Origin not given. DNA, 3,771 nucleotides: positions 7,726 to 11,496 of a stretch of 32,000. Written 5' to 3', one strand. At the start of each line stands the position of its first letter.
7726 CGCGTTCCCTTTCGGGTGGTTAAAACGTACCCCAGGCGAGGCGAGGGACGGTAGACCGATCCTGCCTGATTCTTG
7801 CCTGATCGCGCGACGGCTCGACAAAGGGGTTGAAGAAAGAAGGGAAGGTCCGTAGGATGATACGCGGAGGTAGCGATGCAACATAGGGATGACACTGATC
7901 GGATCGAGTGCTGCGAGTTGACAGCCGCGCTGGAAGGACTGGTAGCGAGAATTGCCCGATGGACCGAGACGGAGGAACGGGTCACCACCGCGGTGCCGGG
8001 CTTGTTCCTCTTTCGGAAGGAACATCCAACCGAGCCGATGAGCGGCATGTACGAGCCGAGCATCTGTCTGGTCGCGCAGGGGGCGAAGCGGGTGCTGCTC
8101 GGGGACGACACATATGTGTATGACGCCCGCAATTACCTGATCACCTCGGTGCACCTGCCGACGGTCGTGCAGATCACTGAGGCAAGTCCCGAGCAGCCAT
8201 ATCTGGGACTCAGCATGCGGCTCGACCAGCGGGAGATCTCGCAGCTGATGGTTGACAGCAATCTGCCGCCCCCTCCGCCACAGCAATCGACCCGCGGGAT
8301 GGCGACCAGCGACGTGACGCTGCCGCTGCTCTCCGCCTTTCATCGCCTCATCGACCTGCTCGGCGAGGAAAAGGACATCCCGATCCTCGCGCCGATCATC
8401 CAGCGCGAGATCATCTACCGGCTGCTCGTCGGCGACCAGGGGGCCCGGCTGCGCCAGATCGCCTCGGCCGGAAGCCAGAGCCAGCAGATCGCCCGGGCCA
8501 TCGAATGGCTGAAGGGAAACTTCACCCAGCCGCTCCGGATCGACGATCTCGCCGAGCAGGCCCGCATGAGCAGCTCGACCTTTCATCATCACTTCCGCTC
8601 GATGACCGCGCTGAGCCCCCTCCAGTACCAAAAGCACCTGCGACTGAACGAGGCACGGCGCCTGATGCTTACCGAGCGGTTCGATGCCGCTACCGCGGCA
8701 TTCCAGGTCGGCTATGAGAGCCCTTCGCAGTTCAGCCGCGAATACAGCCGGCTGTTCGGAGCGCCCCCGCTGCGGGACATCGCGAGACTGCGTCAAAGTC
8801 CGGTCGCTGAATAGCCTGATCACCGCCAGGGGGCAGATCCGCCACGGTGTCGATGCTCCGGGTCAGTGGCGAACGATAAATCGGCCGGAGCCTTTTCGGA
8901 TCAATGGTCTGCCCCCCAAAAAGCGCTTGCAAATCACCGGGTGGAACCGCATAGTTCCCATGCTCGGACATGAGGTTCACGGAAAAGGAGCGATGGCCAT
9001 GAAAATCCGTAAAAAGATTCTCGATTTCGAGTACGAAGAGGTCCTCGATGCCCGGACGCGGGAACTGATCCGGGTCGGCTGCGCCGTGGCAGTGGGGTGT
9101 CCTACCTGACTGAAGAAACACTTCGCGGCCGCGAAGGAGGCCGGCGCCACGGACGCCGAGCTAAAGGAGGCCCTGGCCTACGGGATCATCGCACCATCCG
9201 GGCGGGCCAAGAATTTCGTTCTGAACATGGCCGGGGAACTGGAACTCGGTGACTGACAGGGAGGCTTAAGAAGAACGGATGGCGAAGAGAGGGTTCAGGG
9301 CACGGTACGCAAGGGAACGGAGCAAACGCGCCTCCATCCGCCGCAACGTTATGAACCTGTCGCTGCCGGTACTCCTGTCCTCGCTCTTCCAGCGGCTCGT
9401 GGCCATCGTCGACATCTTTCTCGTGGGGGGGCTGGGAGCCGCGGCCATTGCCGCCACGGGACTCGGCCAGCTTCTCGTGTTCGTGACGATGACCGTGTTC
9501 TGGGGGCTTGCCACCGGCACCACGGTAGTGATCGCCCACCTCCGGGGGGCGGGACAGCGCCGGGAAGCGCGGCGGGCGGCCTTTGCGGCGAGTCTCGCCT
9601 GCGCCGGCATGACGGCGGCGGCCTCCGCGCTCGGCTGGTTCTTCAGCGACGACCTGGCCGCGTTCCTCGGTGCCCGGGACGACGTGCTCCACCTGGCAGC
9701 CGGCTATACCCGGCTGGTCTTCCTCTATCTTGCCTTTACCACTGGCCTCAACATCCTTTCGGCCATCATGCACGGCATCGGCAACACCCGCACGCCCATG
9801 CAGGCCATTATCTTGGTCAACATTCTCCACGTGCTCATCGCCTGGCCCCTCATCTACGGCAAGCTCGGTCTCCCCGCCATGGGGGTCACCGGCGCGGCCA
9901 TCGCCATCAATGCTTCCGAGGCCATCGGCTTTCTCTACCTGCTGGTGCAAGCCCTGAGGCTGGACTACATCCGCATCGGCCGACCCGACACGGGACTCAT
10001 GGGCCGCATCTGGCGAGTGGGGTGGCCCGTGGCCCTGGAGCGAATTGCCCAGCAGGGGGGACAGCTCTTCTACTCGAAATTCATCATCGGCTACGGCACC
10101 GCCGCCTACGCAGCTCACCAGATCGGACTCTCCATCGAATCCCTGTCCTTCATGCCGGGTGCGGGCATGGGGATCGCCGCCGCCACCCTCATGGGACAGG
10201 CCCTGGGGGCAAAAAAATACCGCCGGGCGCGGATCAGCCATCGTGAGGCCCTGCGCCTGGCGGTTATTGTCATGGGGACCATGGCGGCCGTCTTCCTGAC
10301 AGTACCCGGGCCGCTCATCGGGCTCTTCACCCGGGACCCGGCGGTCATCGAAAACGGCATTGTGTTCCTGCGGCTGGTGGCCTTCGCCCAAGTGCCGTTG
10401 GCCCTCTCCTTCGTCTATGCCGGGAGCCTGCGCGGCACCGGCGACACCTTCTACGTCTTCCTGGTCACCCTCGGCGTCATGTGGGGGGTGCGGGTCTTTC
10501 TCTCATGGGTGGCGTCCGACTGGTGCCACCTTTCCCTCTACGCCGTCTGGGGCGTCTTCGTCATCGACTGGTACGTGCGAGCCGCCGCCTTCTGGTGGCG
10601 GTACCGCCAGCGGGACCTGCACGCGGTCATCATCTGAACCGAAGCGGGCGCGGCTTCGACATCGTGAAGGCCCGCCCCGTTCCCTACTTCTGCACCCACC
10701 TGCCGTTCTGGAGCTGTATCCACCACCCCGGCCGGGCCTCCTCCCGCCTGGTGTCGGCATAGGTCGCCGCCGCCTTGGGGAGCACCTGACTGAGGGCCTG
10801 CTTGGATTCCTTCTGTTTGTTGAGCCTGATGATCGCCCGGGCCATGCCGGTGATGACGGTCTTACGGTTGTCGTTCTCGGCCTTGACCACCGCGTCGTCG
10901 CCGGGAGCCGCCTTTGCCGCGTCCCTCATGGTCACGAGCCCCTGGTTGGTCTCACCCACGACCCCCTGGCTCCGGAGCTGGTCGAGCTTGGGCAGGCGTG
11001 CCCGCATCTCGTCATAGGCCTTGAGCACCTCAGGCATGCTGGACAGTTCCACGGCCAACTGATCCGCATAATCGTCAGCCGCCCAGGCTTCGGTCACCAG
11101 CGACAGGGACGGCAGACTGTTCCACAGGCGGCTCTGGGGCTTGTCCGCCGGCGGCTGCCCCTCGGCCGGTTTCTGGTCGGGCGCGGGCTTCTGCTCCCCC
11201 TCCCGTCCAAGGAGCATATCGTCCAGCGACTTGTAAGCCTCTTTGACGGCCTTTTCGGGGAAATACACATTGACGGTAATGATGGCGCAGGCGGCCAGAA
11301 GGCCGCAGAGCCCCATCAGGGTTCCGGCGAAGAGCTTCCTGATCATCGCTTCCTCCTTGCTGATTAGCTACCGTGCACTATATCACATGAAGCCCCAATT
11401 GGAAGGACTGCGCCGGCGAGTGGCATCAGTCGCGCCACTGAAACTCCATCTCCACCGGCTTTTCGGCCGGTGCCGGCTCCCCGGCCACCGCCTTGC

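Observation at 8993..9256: AhpD-like gene with in-frame TGA at the CxxC position plus a SECIS-like hairpin: probable selenoprotein that ORF callers truncate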

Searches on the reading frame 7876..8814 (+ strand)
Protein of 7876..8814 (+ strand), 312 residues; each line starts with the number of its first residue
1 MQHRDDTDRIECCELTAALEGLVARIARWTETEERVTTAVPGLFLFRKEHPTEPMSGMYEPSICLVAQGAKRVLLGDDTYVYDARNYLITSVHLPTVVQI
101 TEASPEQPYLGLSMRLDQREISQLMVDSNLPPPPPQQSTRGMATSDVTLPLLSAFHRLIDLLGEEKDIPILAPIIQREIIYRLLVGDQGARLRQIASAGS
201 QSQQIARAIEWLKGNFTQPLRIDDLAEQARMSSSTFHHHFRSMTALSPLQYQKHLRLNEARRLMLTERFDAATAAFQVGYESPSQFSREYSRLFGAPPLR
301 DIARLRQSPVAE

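Call 7: search_protein_families(library=pfam, proteins=[window:7876-8814:+], max_evalue=0.01)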
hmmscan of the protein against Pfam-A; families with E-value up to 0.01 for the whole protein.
window:7876-8814:+ (312 aa): 4 families
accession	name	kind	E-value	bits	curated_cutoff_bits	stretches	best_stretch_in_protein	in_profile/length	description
PF06719.19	AraC_N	-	3.1e-58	196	24.2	1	39-191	1-150/150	AraC-type transcriptional regulator N-terminus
PF12833.13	HTH_18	-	4.4e-18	65.8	33.6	1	225-298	1-74/80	Helix-turn-helix domain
PF00165.29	HTH_AraC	-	9.8e-11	42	26.6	1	215-252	4-41/42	Bacterial regulatory helix-turn-helix proteins, AraC family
PF00440.29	TetR_N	-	5.6e-05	23.3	24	1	221-246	18-43/47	Bacterial regulatory proteins, tetR family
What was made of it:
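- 7876..8814 (+): AraC-family regulator gene upstream. It is context only and not a conserved partner. AraC_N plus HTH_18 domains (call 7).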

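Call 8: search_protein_families(library=ncbifam, proteins=[window:7876-8814:+], max_evalue=0.01)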
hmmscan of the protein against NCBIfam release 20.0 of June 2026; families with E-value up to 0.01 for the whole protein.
window:7876-8814:+ (312 aa): 26 families (the best 25 are shown)
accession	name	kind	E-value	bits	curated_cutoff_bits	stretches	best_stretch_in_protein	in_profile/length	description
NF006902.0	PRK09393.1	equivalog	1.2e-14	54.3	425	1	182-300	199-317/327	transcriptional regulator FtrA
NF010028.0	PRK13503.1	equivalog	4.6e-14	52.5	288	1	156-302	125-269/278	HTH-type transcriptional activator RhaS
NF041686.2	ant_diox_reg_AndR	equivalog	1.5e-13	51.1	350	1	160-299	172-315/321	anthranilate 1,2-dioxygenase regulatory protein AndR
NF007860.0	PRK10572.1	equivalog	6.8e-12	44.8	208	1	200-298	180-278/292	arabinose operon transcriptional regulator AraC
TIGR04094.1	adjacent_YSIRK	equivalog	1.4e-10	40.7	200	1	198-299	280-380/383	YSIRK-targeted surface antigen transcriptional regulator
NF052371.1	TransRegGbdRPseu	equivalog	1.5e-09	37.4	480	1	188-300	212-322/365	choline metabolism transcriptional regulator GbdR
NF007522.0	PRK10130.1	equivalog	3.4e-09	36.2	319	1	197-299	234-340/350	HTH-type transcriptional regulator EutR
NF012144.2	ramA_TF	equivalog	5.5e-09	36.4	180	1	203-298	5-100/108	RamA family antibiotic efflux transcriptional regulator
NF040475.1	chlor_reg_RclR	equivalog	1e-08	34.9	400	1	217-299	191-273/284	reactive chlorine-specific transcriptional regulator RclR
NF007584.0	PRK10219.1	equivalog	6.4e-08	32.9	174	1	202-298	4-100/107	superoxide response transcriptional regulator SoxS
TIGR02297.1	HpaA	equivalog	4.5e-07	29.4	274.65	1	211-297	194-280/287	4-hydroxyphenylacetate catabolism regulatory protein HpaA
NF011964.0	PRK15435.1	equivalog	2.7e-06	26.6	345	1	201-293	83-172/354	bifunctional DNA-binding transcriptional regulator/O6-methylguanine-DNA methyltransferase Ada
NF010025.2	PRK13500.1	equivalog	6e-06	26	525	1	197-299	170-272/282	HTH-type transcriptional activator RhaR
NF047788.1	TransRegPocR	equivalog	9.4e-06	25.1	500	1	191-294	177-280/296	transcriptional regulator PocR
NF049932.1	TranspRegBtr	equivalog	1.5e-05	23.8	900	1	202-302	163-263/531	bacillibactin transport transcriptional regulator Btr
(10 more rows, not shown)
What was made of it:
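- On RclR-RclX reactive-chlorine response pair: NF040475 RclR scores 34.9 bits against a cut-off of 400, over the HTH region only (call 8).
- Closest known: GSU3128 family. Same: The HMM match is full length and above the cut-off (call 8).
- Closest known: Pseudomonas aeruginosa RclX. Different: The window's AraC protein is not an RclR orthologue: it scores 34.9 bits against a cut-off of 400, over the HTH region only (call 8).
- The two halves form a recognisable domain only together (calls 7, 8).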

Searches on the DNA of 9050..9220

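Call 44: search_rna_families(source=window, start=9050, end=9220, threshold=evalue, max_evalue=10)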
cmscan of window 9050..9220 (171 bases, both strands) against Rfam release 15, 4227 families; matches with E-value up to 10: 3.
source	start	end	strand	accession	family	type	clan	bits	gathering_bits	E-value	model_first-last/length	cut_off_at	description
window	9128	9166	-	RF01333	CRISPR-DR20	Gene; CRISPR;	-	13.7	42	3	1-36/36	no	CRISPR RNA direct repeat element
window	9063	9199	-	RF01875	MIAT_exon5_1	Gene; lncRNA;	-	11.5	100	9.5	1-146/146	no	Myocardial infarction associated transcript exon 5 conserved region 1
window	9090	9177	-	RF02246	Six3os1_1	Gene; lncRNA;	-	10.6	50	2.7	1-87/87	no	Six3os1 conserved region 1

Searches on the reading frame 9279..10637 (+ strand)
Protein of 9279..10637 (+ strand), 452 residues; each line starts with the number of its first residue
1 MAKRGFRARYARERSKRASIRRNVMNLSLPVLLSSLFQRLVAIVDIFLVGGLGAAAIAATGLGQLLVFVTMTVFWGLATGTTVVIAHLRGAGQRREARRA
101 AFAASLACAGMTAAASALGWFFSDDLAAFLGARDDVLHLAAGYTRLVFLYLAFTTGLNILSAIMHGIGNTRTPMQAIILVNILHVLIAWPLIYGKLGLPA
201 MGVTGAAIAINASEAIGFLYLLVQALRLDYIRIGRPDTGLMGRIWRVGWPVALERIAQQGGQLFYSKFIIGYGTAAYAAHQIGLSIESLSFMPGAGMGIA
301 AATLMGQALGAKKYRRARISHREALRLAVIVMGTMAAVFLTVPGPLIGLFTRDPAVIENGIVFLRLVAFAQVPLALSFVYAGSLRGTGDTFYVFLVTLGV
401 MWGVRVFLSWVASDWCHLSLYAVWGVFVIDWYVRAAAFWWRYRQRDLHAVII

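Call 7: search_protein_families(library=pfam, proteins=[window:9279-10637:+], max_evalue=0.01)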
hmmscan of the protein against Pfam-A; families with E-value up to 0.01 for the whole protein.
window:9279-10637:+ (452 aa): 1 family
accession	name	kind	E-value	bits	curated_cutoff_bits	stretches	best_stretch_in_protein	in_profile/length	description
PF01554.23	MatE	-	2.7e-59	199.9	24.9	2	250-411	1-161/161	MatE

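Call 8: search_protein_families(library=ncbifam, proteins=[window:9279-10637:+], max_evalue=0.01)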
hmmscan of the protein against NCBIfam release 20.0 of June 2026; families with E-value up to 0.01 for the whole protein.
window:9279-10637:+ (452 aa): 11 families
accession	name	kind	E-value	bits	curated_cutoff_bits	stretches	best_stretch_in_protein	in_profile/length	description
TIGR00797.1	matE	subfamily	6.8e-76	255.7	147.4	1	30-424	1-396/396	MATE family efflux transporter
NF041801.1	MATE_SolL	equivalog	8.4e-51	173.2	780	1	17-431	15-435/458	solanimycin export family MATE transporter SolL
NF007562.1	PRK10189.1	equivalog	5.3e-47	160.6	465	1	9-442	14-457/470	EmmdR/YeeO family multidrug/toxin efflux MATE transporter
NF001214.0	PRK00187.1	equivalog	2.1e-24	86.3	449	1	24-438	12-437/464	NorM family multidrug efflux MATE transporter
NF000131.1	MATE_multi_MepA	equivalog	7.3e-23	81.5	850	1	18-391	12-386/451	multidrug efflux MATE transporter MepA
NF000263.1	MATE_multi_NorM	equivalog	3.5e-20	72.8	950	1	22-444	18-447/459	multidrug efflux MATE transporter NorM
NF052396.1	MATE_WgkD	equivalog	6.4e-19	68.2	510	1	22-443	3-424/428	tryglysin-associated MATE efflux transporter WgkD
NF000217.1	MATE_multi_FepA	equivalog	8.5e-13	48.1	900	1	19-342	12-332/443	multidrug efflux MATE transporter FepA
NF007130.1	PRK09575.1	equivalog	2e-09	37.2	445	1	18-371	2-359/435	MATE family efflux transporter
TIGR02900.1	spore_V_B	equivalog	6.3e-06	25.2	372.3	0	10-219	213-425/488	stage V sporulation protein B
NF041358.1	GntT_guanitoxin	equivalog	0.0002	20.5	525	1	272-386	266-380/438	guanitoxin biosynthesis MATE family efflux transporter GntT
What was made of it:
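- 9279..10637 (+): MATE-family efflux transporter gene, 22 nt downstream on the same strand; probably co-transcribed. Pfam MatE 2.7e-59 and TIGR00797 (calls 7, 8).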

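Call 16: find_encoding_contigs(protein=window:9279-10637:+, flank=10000, max_places=4)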
Protein window:9279-10637:+ (452 aa): 23 contigs read that carry it; 4 places shown.
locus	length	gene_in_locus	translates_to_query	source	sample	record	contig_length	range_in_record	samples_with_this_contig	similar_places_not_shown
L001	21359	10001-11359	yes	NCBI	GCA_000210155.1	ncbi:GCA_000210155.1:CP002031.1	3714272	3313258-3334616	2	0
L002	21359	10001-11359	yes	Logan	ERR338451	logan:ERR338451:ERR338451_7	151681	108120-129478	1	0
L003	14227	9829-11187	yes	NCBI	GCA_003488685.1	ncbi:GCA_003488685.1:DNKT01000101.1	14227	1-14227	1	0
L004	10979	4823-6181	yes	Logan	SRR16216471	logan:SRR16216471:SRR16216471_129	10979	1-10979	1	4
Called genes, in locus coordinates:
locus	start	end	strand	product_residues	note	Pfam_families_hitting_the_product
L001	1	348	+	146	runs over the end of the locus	PF00436:SSB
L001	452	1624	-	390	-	PF13557:Phenol_MetA_deg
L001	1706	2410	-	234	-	PF02600:DsbB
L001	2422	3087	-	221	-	PF13462:Thioredoxin_4 (faint), PF01323:DSBA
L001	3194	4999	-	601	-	PF17425:Arylsulfotran_N, PF05935:Arylsulfotrans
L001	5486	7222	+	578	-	PF14501:HATPase_c_5 (faint), PF02518:HATPase_c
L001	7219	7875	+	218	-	PF00072:Response_reg, PF05732:RepL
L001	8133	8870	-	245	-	PF00106:adh_short, PF01370:Epimerase, PF08659:KR, PF13460:NAD_binding_10, PF13561:adh_short_C2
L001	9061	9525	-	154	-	PF01047:MarR, PF12802:MarR_2, PF13463:HTH_27 (faint)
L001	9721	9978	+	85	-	-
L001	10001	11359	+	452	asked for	PF01554:MatE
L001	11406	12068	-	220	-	PF07027:DUF1318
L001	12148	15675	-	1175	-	PF05170:AsmA (faint), PF05359:DUF748, PF13116:YhdP (weak)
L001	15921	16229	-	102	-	PF18291:HU-HIG, PF00216:Bac_DNA_binding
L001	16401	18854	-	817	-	PF00912:Transgly, PF17092:PCB_OB, PF00905:Transpeptidase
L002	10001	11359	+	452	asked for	PF01554:MatE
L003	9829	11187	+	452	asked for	PF01554:MatE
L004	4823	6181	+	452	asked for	PF01554:MatE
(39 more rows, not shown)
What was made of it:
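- Checked: The KN400 record calls an 85-residue gene that begins at the equivalent of 8999 (call 16).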

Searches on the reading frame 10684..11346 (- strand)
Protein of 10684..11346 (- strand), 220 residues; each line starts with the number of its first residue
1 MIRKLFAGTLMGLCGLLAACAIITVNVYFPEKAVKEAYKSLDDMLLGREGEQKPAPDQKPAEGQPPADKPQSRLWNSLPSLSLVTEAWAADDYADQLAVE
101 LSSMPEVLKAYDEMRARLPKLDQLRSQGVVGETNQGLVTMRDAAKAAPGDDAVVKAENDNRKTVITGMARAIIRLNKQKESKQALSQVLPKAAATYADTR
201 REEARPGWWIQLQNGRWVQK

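Call 7: search_protein_families(library=pfam, proteins=[window:10684-11346:-], max_evalue=0.01)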
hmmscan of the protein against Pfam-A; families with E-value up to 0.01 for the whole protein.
window:10684-11346:- (220 aa): 1 family
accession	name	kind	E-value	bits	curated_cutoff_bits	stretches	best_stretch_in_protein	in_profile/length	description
PF07027.17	DUF1318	-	1.1e-17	64.7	27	1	115-220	2-92/92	Protein of unknown function (DUF1318)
